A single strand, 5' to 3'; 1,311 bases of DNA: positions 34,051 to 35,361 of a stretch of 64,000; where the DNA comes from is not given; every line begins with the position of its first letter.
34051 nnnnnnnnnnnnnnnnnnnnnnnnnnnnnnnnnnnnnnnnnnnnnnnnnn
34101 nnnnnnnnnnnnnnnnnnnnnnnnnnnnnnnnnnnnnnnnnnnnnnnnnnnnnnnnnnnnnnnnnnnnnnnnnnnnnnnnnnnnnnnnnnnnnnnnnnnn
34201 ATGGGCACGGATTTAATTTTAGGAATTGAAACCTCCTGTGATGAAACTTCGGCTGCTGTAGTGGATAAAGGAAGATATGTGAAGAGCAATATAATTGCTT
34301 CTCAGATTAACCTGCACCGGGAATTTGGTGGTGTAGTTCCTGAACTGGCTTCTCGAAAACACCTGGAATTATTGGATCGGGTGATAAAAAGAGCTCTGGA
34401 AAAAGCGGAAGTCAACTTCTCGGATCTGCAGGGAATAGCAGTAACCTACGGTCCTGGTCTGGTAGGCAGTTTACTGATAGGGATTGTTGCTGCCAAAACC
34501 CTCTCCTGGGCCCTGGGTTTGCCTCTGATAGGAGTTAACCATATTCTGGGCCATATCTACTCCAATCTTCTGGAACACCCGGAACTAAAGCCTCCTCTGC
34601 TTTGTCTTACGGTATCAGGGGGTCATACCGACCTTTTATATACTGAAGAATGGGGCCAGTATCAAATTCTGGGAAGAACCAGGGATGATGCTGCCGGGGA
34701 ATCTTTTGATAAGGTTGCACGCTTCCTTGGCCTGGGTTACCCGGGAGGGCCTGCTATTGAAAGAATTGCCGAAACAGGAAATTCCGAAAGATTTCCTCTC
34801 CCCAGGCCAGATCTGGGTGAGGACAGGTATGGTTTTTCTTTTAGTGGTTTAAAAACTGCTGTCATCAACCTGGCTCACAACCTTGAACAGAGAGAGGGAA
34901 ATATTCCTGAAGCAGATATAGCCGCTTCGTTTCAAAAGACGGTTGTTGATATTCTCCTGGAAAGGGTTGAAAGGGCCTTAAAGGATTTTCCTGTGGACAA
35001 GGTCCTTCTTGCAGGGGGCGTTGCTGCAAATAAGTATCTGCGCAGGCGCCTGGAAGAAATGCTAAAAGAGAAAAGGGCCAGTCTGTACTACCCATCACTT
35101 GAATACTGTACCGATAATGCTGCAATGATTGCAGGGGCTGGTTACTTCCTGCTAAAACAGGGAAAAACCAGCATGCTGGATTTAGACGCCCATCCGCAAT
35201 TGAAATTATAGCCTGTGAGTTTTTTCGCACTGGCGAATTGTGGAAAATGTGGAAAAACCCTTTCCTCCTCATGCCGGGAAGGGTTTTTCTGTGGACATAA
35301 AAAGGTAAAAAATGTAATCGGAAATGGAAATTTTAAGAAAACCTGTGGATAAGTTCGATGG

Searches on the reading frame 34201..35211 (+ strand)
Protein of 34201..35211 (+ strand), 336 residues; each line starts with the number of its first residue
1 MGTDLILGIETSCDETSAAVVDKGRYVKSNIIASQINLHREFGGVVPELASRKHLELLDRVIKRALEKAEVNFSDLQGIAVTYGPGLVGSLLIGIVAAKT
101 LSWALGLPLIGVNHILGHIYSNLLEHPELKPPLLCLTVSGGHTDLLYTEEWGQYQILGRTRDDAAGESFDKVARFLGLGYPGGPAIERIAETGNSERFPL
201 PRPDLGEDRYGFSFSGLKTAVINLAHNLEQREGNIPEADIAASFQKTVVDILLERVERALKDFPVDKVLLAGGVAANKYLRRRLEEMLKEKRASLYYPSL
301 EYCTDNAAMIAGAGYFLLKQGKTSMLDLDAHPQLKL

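Call 6: search_protein_families(library=pfam, proteins=[window:34201-35211:+])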
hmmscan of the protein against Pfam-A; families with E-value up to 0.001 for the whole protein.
window:34201-35211:+ (336 aa): 3 families
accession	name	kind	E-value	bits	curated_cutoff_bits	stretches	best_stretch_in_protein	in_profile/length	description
PF00814.31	TsaD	-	2.8e-100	335.9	24.8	1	28-311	3-263/264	tRNA N6-adenosine threonylcarbamoyltransferase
PF22521.2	HypF_C_2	-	4.4e-11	43.4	27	1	224-304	153-233/241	Carbamoyltransferase, Kae1-like Domain, second subdomain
PF02543.21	Carbam_trans_N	-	2.8e-05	24.2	24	1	230-284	266-320/346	Carbamoyltransferase N-terminus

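Call 8: find_related_loci(query=window:34201-35208:+, collection=genome_contigs, flank=4000)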
Query window:34201-35208:+ (336 aa) in genome_contigs; peptide patterns used: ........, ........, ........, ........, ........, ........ (x = any residue, [..] = any of these).
600 stretches matched a pattern (row limit reached: there are more); 596 encode a relative of the query (tblastn E <= 1e-3); the best 80 are kept; 80 distinct loci.
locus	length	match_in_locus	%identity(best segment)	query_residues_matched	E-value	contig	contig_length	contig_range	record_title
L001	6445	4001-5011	56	1-336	2e-125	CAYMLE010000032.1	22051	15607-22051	MAG TPA_asm: uncultured Herbinix sp. isolate SRP268622_co1_304 genome assembly, contig: NODE_4950_length_22051_cov_5.793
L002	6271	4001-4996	58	5-336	1e-122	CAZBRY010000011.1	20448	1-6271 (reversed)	MAG TPA_asm: uncultured Lachnospiraceae bacterium isolate binchicken_co39_84 genome assembly, contig: NODE_6399_length_2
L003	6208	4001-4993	54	6-336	4e-122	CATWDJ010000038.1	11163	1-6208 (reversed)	MAG TPA_asm: uncultured Lachnospiraceae bacterium isolate ERR9322432_bin.32_MetaWRAP_v1.3_MAG genome assembly, contig: E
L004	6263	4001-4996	55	5-336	1e-121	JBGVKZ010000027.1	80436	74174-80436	MAG: Lachnospiraceae bacterium isolate fecal_MAG_293 fecal_MAG_293_contig_0027, whole genome shotgun sequence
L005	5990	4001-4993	56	6-336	3e-121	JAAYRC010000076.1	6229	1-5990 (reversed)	MAG: Clostridiales bacterium isolate AS23ysBPME_152 42672_AS23, whole genome shotgun sequence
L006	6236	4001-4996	55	5-336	7e-121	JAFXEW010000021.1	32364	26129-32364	MAG: Lachnospiraceae bacterium isolate RGIG6352 Sheep_Rectum-4__c129543, whole genome shotgun sequence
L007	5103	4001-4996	57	5-336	7e-121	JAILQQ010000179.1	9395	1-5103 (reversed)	MAG: Lachnospiraceae bacterium isolate RUI362 k141_3117532_flag=0_multi=12.0000_len=9395, whole genome shotgun sequence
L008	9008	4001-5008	54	1-336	1e-119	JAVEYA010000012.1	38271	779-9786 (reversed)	MAG: Clostridia bacterium isolate BF4_187 NODE_3043_length_38271_cov_4.785549_Biofilm4, whole genome shotgun sequence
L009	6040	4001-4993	53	6-336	5e-119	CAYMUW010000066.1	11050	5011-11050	MAG TPA_asm: uncultured Lachnospiraceae bacterium isolate SRP222994_co1_443 genome assembly, contig: NODE_12524_length_1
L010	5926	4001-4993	54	6-336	1e-118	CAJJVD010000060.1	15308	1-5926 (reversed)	MAG TPA_asm: uncultured Lachnospiraceae bacterium isolate SRR413756-bin.2 genome assembly, contig: NODE_822_length_15308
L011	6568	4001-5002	54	3-336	1e-118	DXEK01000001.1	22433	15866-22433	MAG TPA_asm: Candidatus Fusicatenibacter merdavium isolate CHK183-1962 CHK183__C2415_L22433_SAMEA5754827, whole genome s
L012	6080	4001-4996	55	5-336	5e-118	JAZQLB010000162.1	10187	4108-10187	MAG: Lachnospiraceae bacterium isolate T1900044611_TS20190077.MAGScoT_cleanbin_000028 SGB_804_k141_1422463, whole genome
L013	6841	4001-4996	52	5-336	2e-117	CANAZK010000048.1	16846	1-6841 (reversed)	MAG TPA_asm: uncultured Lachnospiraceae bacterium isolate SRR16350223_bin.8_metawrap_v1.3_MAG genome assembly, contig: N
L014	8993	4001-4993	53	6-336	2e-117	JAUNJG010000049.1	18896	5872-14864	MAG: Eubacteriales bacterium isolate S2A_St_15 NODE_865_length_18896_cov_88.373812, whole genome shotgun sequence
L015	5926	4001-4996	52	5-336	4e-117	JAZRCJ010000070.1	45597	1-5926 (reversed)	MAG: Faecalimonas sp. isolate T1900045514_YK20190208.MAGScoT_cleanbin_000115 SGB_7590_k141_874375, whole genome shotgun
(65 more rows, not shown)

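Call 11: find_encoding_contigs(protein=window:34201-35208:+, flank=3000, max_places=6)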
Protein window:34201-35208:+ (336 aa): 20 contigs read that carry it; 6 places shown.
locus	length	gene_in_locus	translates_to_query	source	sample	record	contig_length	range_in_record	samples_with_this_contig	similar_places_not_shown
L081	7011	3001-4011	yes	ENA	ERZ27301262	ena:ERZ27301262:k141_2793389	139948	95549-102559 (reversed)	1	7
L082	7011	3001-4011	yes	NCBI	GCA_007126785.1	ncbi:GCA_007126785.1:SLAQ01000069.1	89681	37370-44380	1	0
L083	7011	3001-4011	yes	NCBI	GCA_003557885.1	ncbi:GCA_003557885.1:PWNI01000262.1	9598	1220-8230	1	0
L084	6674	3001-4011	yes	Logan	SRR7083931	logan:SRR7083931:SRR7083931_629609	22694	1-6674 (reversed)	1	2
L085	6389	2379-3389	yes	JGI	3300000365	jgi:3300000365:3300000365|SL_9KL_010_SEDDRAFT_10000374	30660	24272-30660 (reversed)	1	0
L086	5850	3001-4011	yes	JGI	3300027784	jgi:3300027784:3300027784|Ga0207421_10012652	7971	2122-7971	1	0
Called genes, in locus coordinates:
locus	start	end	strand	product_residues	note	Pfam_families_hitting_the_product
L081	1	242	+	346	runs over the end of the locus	PF06089:Asparaginase_II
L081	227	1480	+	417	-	PF01546:Peptidase_M20, PF07687:M20_dimer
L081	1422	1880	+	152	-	PF02367:TsaE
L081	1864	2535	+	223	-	PF00814:TsaD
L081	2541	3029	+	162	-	PF13302:Acetyltransf_3 (weak), PF13527:Acetyltransf_9 (weak), PF00583:Acetyltransf_1, PF13673:Acetyltransf_10, PF13508:Acetyltransf_7, PF08445:FR47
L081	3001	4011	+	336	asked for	PF00814:TsaD, PF22521:HypF_C_2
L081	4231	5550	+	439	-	PF19238:Radical_SAM_2 (faint), PF04055:Radical_SAM, PF13180:PDZ_2 (weak), PF17820:PDZ_6, PF04459:DUF512 (weak)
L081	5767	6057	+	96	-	PF00166:Cpn10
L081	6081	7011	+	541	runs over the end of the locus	PF00118:Cpn60_TCP1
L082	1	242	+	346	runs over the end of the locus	PF06089:Asparaginase_II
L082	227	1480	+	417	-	PF01546:Peptidase_M20, PF07687:M20_dimer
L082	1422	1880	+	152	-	PF02367:TsaE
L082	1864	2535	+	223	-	PF00814:TsaD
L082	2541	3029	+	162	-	PF13302:Acetyltransf_3 (weak), PF13527:Acetyltransf_9 (weak), PF00583:Acetyltransf_1, PF13673:Acetyltransf_10, PF13508:Acetyltransf_7, PF08445:FR47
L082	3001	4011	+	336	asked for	PF00814:TsaD, PF22521:HypF_C_2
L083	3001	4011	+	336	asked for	PF00814:TsaD, PF22521:HypF_C_2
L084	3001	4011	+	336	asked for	PF00814:TsaD, PF22521:HypF_C_2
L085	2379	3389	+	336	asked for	PF00814:TsaD, PF22521:HypF_C_2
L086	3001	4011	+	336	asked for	PF00814:TsaD, PF22521:HypF_C_2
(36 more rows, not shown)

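Call 15: find_homologous_proteins(query=window:34201-35208:+, max_evalue=1e-60)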
Query window:34201-35208:+ (336 aa): 8000 proteins with E <= 1e-60 among 8000 candidates; the best 120 are listed.
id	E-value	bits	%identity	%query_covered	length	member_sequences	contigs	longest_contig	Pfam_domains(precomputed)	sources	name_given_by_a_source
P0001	6.7e-207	704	94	100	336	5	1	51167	PF02543.22,PF00814.32,PF22521.3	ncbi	-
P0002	2.6e-196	669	90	100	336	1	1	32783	PF02543.22,PF00814.32,PF22521.3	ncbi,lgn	-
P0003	2.2e-193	660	88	100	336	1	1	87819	PF00814.32,PF22521.3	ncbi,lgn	-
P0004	5.6e-187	639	85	100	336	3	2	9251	PF00814.32,PF22521.3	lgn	-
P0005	5.1e-155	534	72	100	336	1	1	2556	PF02543.22,PF00814.32,PF22521.3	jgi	-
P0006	1.2e-139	483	65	99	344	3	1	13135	PF00814.32,PF22521.3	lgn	-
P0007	2.0e-137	476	66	100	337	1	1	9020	PF00814.32,PF22521.3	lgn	-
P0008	5.6e-134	465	63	100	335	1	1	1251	PF00814.32,PF22521.3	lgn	-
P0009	4.2e-130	452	62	99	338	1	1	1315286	PF00814.32,PF22521.3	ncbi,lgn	ncbi:tRNA (adenosine(37)-N6)-threonylcarbamoyltransferase complex transferase subunit TsaD [Halanaer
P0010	6.7e-130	451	62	99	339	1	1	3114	PF00814.32,PF22521.3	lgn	-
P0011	7.0e-130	451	62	99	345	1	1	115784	PF00814.32,PF22521.3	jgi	jgi:N6-L-threonylcarbamoyladenine synthase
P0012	1.4e-129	450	62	99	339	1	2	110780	PF00814.32,PF22521.3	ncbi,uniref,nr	ncbi:O-sialoglycoprotein endopeptidase [Orenia metallireducens]|uniref:tRNA N6-adenosine threonylcar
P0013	1.7e-129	450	62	99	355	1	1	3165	PF00814.32,PF22521.3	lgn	-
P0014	2.3e-129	449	62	99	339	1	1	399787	PF00814.32,PF22521.3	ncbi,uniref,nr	ncbi:tRNA N6-adenosine(37)-threonylcarbamoyltransferase complex transferase subunit TsaD [Orenia met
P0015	4.3e-129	449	62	99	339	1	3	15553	PF01869.27,PF00814.32,PF22521.3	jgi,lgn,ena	-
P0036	9.4e-125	434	60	99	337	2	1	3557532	PF00814.32,PF22521.3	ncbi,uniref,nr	ncbi:tRNA N6-adenosine(37)-threonylcarbamoyltransferase complex transferase subunit TsaD [Anoxybacte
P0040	2.0e-124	433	60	99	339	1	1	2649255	PF00814.32,PF22521.3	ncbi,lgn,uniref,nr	ncbi:putative glycoprotease GCP [Halobacteroides halobius DSM 5150]|uniref:tRNA N6-adenosine threony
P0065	2.6e-122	426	60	99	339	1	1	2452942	PF00814.32,PF22521.3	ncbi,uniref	ncbi:tRNA (adenosine(37)-N6)-threonylcarbamoyltransferase complex transferase subunit TsaD [Natronie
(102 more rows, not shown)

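Call 17: find_encoding_contigs(protein=P0001, flank=3000, max_places=2)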
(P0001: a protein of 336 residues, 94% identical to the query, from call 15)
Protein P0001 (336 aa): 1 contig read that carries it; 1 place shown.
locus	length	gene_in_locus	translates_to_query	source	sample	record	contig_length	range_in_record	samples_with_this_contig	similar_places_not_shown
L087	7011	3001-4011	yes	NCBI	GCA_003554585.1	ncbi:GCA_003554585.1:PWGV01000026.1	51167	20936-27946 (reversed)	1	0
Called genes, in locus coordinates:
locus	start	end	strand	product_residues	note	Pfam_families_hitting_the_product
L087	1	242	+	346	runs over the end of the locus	PF06089:Asparaginase_II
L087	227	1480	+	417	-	PF01546:Peptidase_M20, PF07687:M20_dimer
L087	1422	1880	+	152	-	PF02367:TsaE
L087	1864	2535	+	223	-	PF00814:TsaD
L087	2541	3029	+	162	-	PF13302:Acetyltransf_3, PF13527:Acetyltransf_9, PF00583:Acetyltransf_1, PF13673:Acetyltransf_10, PF13508:Acetyltransf_7, PF08445:FR47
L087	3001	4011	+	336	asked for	PF02543:Carbam_trans_N (faint), PF00814:TsaD, PF22521:HypF_C_2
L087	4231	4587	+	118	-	PF04055:Radical_SAM (weak)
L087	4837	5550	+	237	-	PF17820:PDZ_6 (weak)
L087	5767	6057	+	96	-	PF00166:Cpn10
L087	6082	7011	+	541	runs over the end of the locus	PF00118:Cpn60_TCP1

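Call 18: find_encoding_contigs(protein=P0002, flank=3000, max_places=2)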
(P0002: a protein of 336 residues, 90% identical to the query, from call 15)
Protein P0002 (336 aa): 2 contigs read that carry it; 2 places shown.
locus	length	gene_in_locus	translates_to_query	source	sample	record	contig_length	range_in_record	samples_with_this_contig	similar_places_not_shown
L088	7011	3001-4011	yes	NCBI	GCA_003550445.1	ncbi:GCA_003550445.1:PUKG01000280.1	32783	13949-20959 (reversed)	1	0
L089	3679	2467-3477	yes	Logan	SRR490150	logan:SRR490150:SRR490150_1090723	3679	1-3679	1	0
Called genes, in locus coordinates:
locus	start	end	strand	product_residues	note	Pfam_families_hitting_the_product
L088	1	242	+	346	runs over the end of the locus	PF06089:Asparaginase_II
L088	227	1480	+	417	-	PF01546:Peptidase_M20, PF07687:M20_dimer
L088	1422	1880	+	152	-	PF02367:TsaE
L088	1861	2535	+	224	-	PF00814:TsaD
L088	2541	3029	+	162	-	PF13302:Acetyltransf_3 (weak), PF13527:Acetyltransf_9 (faint), PF00583:Acetyltransf_1, PF13673:Acetyltransf_10, PF13508:Acetyltransf_7, PF08445:FR47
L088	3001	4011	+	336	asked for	PF00814:TsaD, PF02543:Carbam_trans_N (faint), PF22521:HypF_C_2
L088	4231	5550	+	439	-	PF19238:Radical_SAM_2 (faint), PF04055:Radical_SAM, PF13180:PDZ_2 (weak), PF17820:PDZ_6, PF04459:DUF512 (weak)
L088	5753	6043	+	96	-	PF00166:Cpn10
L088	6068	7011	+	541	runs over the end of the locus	PF00118:Cpn60_TCP1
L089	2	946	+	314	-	?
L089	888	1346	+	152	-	PF02367:TsaE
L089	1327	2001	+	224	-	PF00814:TsaD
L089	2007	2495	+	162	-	PF13302:Acetyltransf_3 (weak), PF13527:Acetyltransf_9 (faint), PF00583:Acetyltransf_1, PF13673:Acetyltransf_10, PF13508:Acetyltransf_7, PF08445:FR47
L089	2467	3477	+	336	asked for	PF00814:TsaD, PF02543:Carbam_trans_N (faint), PF22521:HypF_C_2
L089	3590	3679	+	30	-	?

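Call 19: find_encoding_contigs(protein=P0003, flank=3000, max_places=2)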
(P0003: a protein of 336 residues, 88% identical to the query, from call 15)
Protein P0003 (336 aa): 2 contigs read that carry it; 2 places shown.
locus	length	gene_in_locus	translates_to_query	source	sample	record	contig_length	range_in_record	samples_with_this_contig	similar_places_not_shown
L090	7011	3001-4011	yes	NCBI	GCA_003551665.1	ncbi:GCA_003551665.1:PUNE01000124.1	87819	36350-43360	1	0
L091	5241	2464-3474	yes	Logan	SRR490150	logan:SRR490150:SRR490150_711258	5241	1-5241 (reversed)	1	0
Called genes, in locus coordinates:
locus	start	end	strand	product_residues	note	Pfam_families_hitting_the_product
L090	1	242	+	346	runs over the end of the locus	PF06089:Asparaginase_II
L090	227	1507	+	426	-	PF01546:Peptidase_M20, PF07687:M20_dimer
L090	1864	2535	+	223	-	PF00814:TsaD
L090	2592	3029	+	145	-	PF00583:Acetyltransf_1, PF13302:Acetyltransf_3 (weak), PF13480:Acetyltransf_6 (weak), PF13673:Acetyltransf_10, PF13508:Acetyltransf_7, PF08445:FR47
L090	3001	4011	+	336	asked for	PF00814:TsaD, PF22521:HypF_C_2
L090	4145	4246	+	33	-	-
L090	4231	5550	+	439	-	PF04055:Radical_SAM, PF13180:PDZ_2 (weak), PF00595:PDZ (weak), PF17820:PDZ_6, PF04459:DUF512 (weak)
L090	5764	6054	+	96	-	PF00166:Cpn10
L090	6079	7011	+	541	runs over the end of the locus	PF00118:Cpn60_TCP1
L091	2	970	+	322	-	?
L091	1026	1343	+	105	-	PF02367:TsaE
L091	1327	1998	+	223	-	PF00814:TsaD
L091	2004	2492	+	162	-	PF13302:Acetyltransf_3 (weak), PF13527:Acetyltransf_9 (weak), PF00583:Acetyltransf_1, PF13480:Acetyltransf_6 (weak), PF13673:Acetyltransf_10, PF13508:Acetyltransf_7, PF08445:FR47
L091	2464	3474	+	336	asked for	PF00814:TsaD, PF22521:HypF_C_2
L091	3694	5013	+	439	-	PF04055:Radical_SAM, PF13180:PDZ_2 (weak), PF00595:PDZ (weak), PF17820:PDZ_6, PF04459:DUF512 (weak)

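Call 20: find_encoding_contigs(protein=P0004, flank=3000, max_places=2)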
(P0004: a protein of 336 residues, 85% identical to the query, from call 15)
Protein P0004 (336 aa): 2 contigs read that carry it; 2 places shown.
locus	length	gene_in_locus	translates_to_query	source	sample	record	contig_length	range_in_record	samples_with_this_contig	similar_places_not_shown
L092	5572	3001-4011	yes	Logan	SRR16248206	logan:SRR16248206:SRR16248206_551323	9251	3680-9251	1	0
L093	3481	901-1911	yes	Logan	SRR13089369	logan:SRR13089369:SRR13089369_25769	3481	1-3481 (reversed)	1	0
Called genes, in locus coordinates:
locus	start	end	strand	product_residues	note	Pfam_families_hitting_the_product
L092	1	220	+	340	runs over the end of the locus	PF06089:Asparaginase_II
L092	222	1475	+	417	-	PF01546:Peptidase_M20, PF07687:M20_dimer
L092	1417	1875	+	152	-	PF02367:TsaE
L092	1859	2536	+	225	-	PF00814:TsaD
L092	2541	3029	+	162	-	PF13302:Acetyltransf_3 (weak), PF00583:Acetyltransf_1, PF13673:Acetyltransf_10, PF13508:Acetyltransf_7, PF08445:FR47 (weak)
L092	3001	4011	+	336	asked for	PF00814:TsaD, PF22521:HypF_C_2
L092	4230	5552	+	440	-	PF19238:Radical_SAM_2 (faint), PF04055:Radical_SAM, PF17820:PDZ_6 (weak), PF04459:DUF512 (weak)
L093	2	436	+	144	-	?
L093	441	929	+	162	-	PF13302:Acetyltransf_3 (weak), PF00583:Acetyltransf_1, PF13673:Acetyltransf_10, PF13508:Acetyltransf_7, PF08445:FR47 (weak)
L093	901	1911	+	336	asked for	PF00814:TsaD, PF22521:HypF_C_2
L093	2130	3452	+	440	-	PF19238:Radical_SAM_2 (faint), PF04055:Radical_SAM, PF17820:PDZ_6 (weak), PF04459:DUF512 (weak)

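Call 22: find_encoding_contigs(protein=P0006, flank=3500, max_places=1)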
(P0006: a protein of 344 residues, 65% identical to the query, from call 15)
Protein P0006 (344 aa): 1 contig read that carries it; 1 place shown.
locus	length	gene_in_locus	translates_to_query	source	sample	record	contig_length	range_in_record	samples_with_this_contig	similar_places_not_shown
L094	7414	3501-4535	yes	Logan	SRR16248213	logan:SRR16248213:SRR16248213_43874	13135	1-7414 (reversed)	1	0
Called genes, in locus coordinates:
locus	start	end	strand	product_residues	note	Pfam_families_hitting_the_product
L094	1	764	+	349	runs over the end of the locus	PF06089:Asparaginase_II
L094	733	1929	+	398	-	PF01546:Peptidase_M20, PF07687:M20_dimer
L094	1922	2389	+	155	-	PF02367:TsaE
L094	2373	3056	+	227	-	PF00814:TsaD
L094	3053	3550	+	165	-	PF00583:Acetyltransf_1, PF13673:Acetyltransf_10, PF13420:Acetyltransf_4 (weak), PF13508:Acetyltransf_7, PF08445:FR47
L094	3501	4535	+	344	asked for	PF00814:TsaD, PF22521:HypF_C_2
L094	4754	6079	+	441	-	PF19238:Radical_SAM_2 (faint), PF04055:Radical_SAM, PF17820:PDZ_6, PF04459:DUF512 (weak)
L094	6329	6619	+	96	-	PF00166:Cpn10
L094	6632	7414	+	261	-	?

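Call 23: find_encoding_contigs(protein=P0007, flank=3500, max_places=1)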
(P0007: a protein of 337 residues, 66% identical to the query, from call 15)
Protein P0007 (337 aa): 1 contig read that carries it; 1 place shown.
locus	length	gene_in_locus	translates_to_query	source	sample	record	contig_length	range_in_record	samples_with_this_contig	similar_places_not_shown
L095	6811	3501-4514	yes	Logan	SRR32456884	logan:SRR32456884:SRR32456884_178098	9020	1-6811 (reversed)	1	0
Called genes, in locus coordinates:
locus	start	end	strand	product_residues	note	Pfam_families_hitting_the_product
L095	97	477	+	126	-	-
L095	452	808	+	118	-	PF02452:PemK_toxin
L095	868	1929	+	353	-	PF06089:Asparaginase_II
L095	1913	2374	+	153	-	PF02367:TsaE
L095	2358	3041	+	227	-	PF00814:TsaD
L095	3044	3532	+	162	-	PF13302:Acetyltransf_3 (weak), PF13420:Acetyltransf_4 (weak), PF13527:Acetyltransf_9 (faint), PF13673:Acetyltransf_10, PF00583:Acetyltransf_1, PF13508:Acetyltransf_7, PF08445:FR47 (weak)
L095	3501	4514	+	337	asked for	PF00814:TsaD, PF22521:HypF_C_2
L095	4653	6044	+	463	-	PF04055:Radical_SAM, PF04459:DUF512 (weak)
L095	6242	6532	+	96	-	PF00166:Cpn10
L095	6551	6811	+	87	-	?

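Call 24: find_encoding_contigs(protein=P0009, flank=3500, max_places=1)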
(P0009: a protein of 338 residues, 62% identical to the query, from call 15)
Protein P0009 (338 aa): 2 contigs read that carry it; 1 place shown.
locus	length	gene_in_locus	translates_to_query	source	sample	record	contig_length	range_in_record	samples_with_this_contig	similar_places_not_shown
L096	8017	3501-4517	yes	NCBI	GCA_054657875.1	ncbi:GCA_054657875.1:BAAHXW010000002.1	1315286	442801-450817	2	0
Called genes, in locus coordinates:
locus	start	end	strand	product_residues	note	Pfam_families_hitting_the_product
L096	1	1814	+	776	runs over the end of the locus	PF14125:DUF4292 (weak), PF12895:ANAPC3 (faint), PF23914:TPR_CcmH_CycH (faint), PF00515:TPR_1 (faint), PF14559:TPR_19 (weak), PF07719:TPR_2 (weak), PF13414:TPR_11, PF14559:TPR_19 (weak), +5 more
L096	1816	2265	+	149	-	PF02367:TsaE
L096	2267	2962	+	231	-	PF00814:TsaD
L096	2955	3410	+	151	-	PF13420:Acetyltransf_4 (weak), PF13527:Acetyltransf_9 (faint), PF00583:Acetyltransf_1, PF13673:Acetyltransf_10, PF13508:Acetyltransf_7, PF08445:FR47 (weak)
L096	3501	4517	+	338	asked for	PF00814:TsaD, PF22521:HypF_C_2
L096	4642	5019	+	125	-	PF00376:MerR, PF13411:MerR_1, PF09278:MerR-DNA-bind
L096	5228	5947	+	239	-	PF00392:GntR, PF08220:HTH_DeoR (faint), PF07702:UTRA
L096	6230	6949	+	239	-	PF00392:GntR, PF14502:HTH_41 (faint), PF08220:HTH_DeoR (faint), PF07702:UTRA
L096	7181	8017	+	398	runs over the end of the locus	PF07690:MFS_1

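Call 25: find_encoding_contigs(protein=P0040, flank=3500, max_places=1)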
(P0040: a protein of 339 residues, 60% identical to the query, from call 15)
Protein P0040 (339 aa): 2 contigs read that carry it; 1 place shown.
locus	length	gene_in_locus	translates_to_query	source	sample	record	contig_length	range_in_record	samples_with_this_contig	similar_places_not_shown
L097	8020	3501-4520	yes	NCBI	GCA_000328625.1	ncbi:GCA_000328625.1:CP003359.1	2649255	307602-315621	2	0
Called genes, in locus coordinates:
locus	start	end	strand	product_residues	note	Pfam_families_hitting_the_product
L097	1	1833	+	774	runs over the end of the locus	PF14125:DUF4292 (weak), PF17131:TP_0789-like, PF25060:ARM_TT21_2nd (weak), PF00515:TPR_1 (faint), PF12895:ANAPC3 (weak), PF13414:TPR_11 (weak), PF14559:TPR_19 (weak), PF23914:TPR_CcmH_CycH, +6 more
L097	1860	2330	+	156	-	PF02367:TsaE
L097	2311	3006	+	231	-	PF00814:TsaD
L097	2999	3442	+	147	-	PF13420:Acetyltransf_4 (weak), PF13673:Acetyltransf_10, PF00583:Acetyltransf_1, PF13508:Acetyltransf_7, PF08445:FR47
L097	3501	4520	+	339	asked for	PF00814:TsaD, PF22521:HypF_C_2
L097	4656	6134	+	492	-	PF00209:SNF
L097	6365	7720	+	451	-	PF04055:Radical_SAM, PF00595:PDZ (faint), PF19238:Radical_SAM_2 (weak), PF17820:PDZ_6, PF04459:DUF512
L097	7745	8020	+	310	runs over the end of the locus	PF00056:Ldh_1_N, PF02866:Ldh_1_C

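Call 56: search_protein_families(library=ncbifam, proteins=[window:34201-35211:+], max_evalue=0.00001)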
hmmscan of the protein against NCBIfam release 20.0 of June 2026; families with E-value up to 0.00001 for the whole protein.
window:34201-35211:+ (336 aa): 6 families
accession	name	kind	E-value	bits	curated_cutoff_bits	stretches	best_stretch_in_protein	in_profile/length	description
TIGR03723.1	T6A_TsaD_YgjD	equivalog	1.6e-133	444.7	296.1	1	6-318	1-313/314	tRNA (adenosine(37)-N6)-threonylcarbamoyltransferase complex transferase subunit TsaD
TIGR00329.1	gcp_kae1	subfamily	1.1e-111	373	207.8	1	7-311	1-305/305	tRNA (adenosine(37)-N6)-threonylcarbamoyltransferase complex transferase subunit TsaD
TIGR03722.2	arch_KAE1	equivalog_domain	6.9e-69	232.4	375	1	6-324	1-303/323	KEOPS complex N(6)-L-threonylcarbamoyladenine synthase Kae1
NF007174.0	PRK09605.1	equivalog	3.6e-68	230.3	447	1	5-326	2-307/535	bifunctional N(6)-L-threonylcarbamoyladenine synthase/serine/threonine protein kinase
TIGR03725.1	T6A_YeaZ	equivalog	1.5e-15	57.8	69.3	1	6-114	1-93/212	tRNA (adenosine(37)-N6)-threonylcarbamoyltransferase complex dimerization subunit type 1 TsaB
TIGR00143.1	hypF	equivalog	1.9e-07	29.7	466.1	1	230-308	654-732/741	carbamoyltransferase HypF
